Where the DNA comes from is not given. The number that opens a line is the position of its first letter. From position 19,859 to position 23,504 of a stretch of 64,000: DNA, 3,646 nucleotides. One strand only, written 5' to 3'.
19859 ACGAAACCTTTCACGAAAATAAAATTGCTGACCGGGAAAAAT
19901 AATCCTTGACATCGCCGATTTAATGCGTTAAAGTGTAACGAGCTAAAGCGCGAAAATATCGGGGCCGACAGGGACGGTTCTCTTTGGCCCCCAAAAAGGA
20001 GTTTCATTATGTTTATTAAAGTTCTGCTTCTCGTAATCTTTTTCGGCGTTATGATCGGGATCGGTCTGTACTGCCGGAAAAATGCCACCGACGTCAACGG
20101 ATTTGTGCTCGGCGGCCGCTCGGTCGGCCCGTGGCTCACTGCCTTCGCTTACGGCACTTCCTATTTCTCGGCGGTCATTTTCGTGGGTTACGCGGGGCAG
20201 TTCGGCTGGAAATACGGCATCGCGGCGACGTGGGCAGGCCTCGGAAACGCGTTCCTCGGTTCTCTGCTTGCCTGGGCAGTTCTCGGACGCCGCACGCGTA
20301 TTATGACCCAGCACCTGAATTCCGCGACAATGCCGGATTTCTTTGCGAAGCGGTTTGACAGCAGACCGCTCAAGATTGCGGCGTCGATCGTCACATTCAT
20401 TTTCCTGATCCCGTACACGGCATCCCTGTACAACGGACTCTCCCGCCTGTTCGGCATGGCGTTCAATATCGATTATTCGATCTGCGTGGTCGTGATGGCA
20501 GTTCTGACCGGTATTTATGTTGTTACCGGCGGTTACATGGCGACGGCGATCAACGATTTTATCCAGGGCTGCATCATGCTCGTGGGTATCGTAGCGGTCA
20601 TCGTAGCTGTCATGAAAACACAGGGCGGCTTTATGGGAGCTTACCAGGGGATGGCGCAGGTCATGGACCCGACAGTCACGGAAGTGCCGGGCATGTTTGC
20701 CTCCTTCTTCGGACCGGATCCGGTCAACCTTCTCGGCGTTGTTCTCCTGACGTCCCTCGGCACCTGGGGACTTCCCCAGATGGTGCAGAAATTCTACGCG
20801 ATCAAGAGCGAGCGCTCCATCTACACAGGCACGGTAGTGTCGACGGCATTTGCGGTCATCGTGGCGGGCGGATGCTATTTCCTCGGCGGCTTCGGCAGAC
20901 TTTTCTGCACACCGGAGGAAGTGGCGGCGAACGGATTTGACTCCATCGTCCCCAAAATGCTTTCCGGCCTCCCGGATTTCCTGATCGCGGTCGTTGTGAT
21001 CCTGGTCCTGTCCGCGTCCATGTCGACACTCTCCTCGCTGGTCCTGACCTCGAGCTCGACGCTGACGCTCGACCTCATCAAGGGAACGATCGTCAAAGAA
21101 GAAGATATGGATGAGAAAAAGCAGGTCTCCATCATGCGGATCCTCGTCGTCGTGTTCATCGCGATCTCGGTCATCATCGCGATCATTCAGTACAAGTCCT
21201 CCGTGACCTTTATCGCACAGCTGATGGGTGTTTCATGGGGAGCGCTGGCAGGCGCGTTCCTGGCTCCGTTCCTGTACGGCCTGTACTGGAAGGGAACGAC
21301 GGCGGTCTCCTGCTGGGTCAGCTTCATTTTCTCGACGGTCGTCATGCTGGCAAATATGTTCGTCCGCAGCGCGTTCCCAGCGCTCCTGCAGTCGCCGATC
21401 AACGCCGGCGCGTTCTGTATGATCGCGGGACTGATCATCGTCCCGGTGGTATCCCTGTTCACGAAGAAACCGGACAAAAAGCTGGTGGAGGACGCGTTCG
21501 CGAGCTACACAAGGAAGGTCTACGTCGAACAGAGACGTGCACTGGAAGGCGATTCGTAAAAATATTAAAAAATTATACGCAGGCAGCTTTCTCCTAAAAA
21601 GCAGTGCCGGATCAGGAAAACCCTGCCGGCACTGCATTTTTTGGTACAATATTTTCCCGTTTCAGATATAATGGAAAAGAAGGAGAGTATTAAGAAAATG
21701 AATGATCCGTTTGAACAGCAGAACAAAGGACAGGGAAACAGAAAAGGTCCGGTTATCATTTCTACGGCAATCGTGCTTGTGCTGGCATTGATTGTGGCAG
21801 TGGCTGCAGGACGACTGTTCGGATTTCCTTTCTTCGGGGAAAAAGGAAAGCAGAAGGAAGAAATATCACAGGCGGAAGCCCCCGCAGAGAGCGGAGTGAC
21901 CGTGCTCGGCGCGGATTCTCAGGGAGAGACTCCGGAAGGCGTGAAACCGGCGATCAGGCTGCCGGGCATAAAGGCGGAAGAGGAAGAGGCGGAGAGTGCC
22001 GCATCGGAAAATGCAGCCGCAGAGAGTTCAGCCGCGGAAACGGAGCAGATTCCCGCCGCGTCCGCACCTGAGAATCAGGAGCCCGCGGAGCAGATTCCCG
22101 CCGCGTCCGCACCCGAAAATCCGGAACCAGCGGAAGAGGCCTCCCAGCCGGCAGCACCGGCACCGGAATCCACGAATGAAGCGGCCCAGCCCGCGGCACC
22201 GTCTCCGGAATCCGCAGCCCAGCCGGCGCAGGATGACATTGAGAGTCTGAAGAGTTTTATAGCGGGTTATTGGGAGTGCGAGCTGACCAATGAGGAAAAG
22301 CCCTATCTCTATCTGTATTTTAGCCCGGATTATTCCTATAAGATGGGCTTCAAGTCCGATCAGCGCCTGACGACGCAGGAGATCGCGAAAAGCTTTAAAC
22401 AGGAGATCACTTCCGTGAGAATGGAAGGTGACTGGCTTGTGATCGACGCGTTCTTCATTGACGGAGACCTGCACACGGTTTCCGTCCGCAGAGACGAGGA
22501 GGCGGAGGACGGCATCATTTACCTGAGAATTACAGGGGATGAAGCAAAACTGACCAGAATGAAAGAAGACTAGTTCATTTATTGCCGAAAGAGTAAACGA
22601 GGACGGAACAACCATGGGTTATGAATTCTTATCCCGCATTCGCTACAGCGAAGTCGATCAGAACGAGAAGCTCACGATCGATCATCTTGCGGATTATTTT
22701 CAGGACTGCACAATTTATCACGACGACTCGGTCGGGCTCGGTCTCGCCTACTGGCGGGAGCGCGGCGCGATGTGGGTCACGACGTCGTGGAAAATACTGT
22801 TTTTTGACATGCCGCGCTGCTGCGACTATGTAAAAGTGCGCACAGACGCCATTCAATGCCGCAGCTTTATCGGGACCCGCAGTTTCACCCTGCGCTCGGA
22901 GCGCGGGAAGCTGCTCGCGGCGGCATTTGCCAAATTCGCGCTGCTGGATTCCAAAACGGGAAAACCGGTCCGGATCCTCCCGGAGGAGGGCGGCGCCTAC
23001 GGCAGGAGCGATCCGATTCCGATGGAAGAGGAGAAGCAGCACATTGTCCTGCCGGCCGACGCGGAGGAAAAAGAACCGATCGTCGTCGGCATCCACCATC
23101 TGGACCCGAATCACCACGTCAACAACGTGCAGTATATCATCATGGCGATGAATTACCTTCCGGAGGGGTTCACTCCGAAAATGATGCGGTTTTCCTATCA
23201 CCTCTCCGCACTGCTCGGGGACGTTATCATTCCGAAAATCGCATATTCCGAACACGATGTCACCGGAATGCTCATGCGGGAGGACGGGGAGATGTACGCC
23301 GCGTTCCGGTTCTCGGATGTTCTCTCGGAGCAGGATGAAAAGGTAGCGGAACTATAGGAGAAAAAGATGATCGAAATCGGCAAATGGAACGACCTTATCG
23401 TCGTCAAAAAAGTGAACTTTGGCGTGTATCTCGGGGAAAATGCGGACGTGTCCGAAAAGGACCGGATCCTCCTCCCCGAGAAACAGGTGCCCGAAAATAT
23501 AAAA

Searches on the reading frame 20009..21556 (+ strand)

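Call 54: search_protein_families(library=pfam, proteins=[window:20009-21556:+], max_evalue=0.00001)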
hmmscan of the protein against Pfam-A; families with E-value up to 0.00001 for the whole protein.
window:20009-21556:+ (516 aa): 1 family
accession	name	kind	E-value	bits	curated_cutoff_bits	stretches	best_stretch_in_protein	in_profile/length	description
PF00474.23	SSF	-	3.3e-58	197.9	22.8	1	32-432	1-396/406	Sodium:solute symporter family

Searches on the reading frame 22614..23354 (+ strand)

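Call 54: search_protein_families(library=pfam, proteins=[window:22614-23354:+], max_evalue=0.00001)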
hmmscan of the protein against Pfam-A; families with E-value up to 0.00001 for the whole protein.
window:22614-23354:+ (247 aa): 2 families
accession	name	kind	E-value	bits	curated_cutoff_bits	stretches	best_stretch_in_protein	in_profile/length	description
PF01643.23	Acyl-ACP_TE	-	7.8e-18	64.9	23.7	1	8-124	9-126/131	Acyl-ACP thioesterase N-terminal domain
PF13279.12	4HBT_2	-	6.4e-06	27.1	25.5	0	10-123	2-116/122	Thioesterase-like superfamily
